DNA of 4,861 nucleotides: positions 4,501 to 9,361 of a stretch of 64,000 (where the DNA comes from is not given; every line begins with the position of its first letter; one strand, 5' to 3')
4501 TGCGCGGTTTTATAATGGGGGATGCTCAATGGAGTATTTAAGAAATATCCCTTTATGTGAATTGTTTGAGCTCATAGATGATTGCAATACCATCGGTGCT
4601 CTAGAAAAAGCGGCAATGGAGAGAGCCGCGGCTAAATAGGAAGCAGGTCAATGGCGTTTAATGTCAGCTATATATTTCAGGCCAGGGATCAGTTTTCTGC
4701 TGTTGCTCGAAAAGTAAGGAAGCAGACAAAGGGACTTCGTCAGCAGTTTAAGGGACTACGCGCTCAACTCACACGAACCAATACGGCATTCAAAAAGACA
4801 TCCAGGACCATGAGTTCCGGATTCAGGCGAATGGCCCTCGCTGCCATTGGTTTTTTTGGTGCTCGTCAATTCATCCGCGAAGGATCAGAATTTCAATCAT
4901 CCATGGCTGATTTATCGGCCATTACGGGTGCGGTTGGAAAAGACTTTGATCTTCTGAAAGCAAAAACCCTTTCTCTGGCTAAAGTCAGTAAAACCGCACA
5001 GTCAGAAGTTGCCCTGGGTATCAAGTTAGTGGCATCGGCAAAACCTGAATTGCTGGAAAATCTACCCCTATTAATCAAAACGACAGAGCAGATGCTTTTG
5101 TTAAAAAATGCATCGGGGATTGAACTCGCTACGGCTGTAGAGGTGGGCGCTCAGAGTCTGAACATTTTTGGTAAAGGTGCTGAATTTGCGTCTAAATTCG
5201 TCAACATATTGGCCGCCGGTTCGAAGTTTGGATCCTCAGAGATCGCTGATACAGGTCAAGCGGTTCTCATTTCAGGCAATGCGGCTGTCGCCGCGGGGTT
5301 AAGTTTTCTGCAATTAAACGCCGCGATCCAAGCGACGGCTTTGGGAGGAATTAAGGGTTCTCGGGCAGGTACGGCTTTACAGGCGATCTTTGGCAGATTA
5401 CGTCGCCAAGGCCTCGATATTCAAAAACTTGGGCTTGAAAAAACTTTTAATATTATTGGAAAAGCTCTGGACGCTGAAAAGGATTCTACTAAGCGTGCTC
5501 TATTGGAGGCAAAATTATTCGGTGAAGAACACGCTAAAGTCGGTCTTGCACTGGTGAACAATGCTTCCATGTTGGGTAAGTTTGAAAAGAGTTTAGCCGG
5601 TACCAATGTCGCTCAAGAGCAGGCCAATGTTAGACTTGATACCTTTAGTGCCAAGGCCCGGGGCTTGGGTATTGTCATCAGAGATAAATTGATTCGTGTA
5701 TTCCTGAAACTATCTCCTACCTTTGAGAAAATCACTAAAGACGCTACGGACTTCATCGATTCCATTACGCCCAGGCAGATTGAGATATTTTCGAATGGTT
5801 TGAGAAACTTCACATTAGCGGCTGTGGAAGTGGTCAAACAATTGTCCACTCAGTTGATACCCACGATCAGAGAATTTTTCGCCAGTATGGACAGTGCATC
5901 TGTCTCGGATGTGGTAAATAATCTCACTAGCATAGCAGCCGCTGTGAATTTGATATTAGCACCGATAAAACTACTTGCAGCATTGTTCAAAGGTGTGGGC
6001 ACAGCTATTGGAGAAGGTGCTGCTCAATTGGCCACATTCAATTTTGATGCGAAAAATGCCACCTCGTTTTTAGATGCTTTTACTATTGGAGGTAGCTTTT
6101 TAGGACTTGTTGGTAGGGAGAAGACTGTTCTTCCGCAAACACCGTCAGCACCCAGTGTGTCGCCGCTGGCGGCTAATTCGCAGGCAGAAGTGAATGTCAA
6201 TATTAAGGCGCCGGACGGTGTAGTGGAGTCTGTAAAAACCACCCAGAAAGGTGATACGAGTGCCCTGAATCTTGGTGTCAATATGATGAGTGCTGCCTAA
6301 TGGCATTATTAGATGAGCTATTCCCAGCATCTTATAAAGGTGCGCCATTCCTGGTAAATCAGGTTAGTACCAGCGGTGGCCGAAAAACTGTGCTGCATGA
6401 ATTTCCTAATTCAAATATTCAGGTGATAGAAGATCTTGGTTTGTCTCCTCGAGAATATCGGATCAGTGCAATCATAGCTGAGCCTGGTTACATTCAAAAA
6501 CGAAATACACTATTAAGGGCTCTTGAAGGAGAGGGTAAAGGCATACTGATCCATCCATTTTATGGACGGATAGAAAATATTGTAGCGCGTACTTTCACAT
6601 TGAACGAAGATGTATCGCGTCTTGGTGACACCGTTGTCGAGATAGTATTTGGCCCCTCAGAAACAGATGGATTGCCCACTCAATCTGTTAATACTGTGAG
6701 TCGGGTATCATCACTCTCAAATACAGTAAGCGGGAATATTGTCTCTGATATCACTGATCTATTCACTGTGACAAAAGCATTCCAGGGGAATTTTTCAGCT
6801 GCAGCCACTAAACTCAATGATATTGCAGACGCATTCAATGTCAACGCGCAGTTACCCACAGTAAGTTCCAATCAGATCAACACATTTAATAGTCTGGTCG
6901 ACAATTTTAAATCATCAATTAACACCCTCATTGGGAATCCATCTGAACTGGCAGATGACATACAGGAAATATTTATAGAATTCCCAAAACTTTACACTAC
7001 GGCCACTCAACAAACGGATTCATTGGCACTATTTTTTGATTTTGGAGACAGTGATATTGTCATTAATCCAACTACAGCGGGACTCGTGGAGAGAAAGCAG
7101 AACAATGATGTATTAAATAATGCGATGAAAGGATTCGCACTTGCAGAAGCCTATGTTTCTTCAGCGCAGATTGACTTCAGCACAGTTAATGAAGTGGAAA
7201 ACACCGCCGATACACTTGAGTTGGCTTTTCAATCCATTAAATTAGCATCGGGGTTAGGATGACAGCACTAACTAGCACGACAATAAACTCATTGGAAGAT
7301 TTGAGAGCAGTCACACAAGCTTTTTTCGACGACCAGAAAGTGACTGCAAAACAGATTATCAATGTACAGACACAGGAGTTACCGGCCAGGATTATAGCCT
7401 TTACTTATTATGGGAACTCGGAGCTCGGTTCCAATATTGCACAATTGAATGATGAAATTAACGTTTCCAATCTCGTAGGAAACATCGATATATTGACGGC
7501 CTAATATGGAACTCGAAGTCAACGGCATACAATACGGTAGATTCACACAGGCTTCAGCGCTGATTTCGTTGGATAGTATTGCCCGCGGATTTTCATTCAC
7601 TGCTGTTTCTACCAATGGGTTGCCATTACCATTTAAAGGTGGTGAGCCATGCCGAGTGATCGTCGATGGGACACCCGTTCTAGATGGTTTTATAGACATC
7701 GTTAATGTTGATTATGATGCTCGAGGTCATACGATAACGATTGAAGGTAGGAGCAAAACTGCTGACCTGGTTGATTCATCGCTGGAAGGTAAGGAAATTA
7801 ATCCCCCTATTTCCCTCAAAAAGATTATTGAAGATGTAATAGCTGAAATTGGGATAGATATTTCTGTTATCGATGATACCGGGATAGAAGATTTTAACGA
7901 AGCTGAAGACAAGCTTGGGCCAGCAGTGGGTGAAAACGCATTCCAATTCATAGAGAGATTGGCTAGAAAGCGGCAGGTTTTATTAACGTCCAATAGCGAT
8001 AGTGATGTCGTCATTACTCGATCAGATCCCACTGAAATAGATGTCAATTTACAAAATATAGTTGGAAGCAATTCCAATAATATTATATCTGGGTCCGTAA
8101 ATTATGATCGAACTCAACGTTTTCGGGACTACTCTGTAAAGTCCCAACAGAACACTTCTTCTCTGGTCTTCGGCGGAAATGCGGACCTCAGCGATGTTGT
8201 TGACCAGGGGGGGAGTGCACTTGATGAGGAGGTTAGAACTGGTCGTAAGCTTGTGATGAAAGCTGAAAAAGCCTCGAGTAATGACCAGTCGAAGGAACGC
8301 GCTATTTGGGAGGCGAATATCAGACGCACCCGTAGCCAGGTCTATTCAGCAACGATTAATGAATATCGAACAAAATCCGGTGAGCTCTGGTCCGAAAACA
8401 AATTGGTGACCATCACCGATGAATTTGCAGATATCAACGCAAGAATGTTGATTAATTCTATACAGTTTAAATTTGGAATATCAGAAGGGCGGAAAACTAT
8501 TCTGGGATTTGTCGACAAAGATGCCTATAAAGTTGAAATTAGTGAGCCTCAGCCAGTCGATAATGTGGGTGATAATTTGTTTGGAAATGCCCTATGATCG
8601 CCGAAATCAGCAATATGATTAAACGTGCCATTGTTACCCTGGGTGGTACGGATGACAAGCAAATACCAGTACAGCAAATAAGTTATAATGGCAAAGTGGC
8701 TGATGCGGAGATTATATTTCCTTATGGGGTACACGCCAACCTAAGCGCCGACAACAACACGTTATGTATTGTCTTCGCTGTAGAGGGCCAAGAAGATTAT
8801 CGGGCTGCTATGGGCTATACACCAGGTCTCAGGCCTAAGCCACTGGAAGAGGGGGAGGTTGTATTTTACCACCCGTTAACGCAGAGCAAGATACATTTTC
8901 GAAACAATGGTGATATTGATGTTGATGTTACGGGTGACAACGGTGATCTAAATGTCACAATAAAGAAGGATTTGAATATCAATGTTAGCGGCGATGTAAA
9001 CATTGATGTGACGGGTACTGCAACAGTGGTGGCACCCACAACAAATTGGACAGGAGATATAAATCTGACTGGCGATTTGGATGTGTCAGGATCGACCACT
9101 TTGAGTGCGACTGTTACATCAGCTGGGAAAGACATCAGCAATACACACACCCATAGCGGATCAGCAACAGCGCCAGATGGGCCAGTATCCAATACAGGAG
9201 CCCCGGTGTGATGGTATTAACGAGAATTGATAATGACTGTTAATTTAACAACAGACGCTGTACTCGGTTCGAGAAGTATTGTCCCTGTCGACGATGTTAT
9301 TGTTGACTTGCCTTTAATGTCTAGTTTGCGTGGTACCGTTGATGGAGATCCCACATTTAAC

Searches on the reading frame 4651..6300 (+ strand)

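Call 13: search_protein_families(library=phrogs, proteins=[window:4651-6300:+], max_evalue=0.001)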
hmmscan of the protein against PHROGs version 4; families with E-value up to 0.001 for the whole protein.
window:4651-6300:+ (549 aa): 15 families
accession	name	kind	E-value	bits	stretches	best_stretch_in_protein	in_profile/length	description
phrog_9696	-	tail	4.7e-29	101.8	1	24-257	23-256/1415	tail length tape measure protein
phrog_28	-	tail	2.9e-28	100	1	13-452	120-672/1228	tail length tape measure protein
phrog_991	-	tail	4.1e-28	98.6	1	12-463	205-673/1966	tail length tape measure protein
phrog_1533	-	tail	1.6e-27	96.6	1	10-373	173-567/1688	tail length tape measure protein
phrog_1272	-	tail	1.1e-25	90.7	1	14-454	179-670/1606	tail length tape measure protein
phrog_4704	-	tail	2.4e-22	80.4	1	20-373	159-526/625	tail length tape measure protein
phrog_5218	-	unknown function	1.9e-18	67.1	1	20-452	169-599/1599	-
phrog_167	-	tail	8e-17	61.3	1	17-477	229-671/1555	tail length tape measure protein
phrog_38390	-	tail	4.7e-13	49.1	1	27-251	17-229/1029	tail length tape measure protein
phrog_19074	-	unknown function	1.4e-11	44.1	1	10-247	86-320/1384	-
phrog_1293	-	tail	1.9e-08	33.6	1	10-371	109-502/1424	tail length tape measure protein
phrog_5493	-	tail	4e-07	29.7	1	3-248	3-236/1102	tail length tape measure protein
phrog_14441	-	tail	6.8e-06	27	1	3-121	5-121/241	tail length tape measure protein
phrog_28420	-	tail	8.4e-06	25.1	1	61-250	38-226/906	tail length tape measure protein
phrog_16692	-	unknown function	1.1e-05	25.1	1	12-255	104-356/1107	-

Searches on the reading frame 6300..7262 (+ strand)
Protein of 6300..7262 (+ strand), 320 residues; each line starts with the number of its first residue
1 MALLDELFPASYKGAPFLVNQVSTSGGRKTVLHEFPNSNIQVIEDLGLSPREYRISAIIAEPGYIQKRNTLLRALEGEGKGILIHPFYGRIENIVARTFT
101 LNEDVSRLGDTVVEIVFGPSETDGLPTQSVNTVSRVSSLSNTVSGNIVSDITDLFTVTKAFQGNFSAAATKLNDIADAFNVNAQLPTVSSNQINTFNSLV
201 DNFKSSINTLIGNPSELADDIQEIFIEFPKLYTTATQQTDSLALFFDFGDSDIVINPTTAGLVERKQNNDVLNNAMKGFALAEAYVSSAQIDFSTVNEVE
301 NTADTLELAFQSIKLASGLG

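Call 13: search_protein_families(library=phrogs, proteins=[window:6300-7262:+], max_evalue=0.001)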
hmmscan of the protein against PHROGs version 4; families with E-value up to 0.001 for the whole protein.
window:6300-7262:+ (320 aa): 3 families
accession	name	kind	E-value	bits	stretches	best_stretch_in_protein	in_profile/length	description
phrog_184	-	tail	2.6e-48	166.2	1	1-312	3-322/411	baseplate hub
phrog_16855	-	tail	1.5e-23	84.5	1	7-156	8-157/158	Gpu-like tail protein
phrog_20901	-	unknown function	1.4e-16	61.6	1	11-221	27-239/259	-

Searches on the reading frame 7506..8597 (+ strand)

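Call 13: search_protein_families(library=phrogs, proteins=[window:7506-8597:+], max_evalue=0.001)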
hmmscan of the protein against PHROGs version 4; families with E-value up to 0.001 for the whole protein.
window:7506-8597:+ (363 aa): 4 families
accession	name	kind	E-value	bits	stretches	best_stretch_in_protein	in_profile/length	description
phrog_177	-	tail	4.6e-70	238.1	1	1-349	80-420/623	baseplate hub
phrog_11191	-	unknown function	1.6e-21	77.5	1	2-213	11-216/258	-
phrog_15015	-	unknown function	4e-14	53.7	1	2-118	6-125/127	-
phrog_9932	-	unknown function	1.2e-10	42.5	1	240-342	12-114/155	-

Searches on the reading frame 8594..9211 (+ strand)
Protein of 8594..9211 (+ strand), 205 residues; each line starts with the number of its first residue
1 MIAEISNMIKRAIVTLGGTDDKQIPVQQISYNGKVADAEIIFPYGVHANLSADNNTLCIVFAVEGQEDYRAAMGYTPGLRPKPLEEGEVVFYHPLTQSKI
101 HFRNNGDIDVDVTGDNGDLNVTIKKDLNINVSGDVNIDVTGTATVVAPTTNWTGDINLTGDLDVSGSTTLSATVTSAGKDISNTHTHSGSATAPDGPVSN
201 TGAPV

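Call 13: search_protein_families(library=phrogs, proteins=[window:8594-9211:+], max_evalue=0.001)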
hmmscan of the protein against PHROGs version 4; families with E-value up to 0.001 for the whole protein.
window:8594-9211:+ (205 aa): 1 family
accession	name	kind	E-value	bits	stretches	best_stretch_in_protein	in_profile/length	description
phrog_9992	-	tail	1.7e-05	25.5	1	86-183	107-197/228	baseplate assembly protein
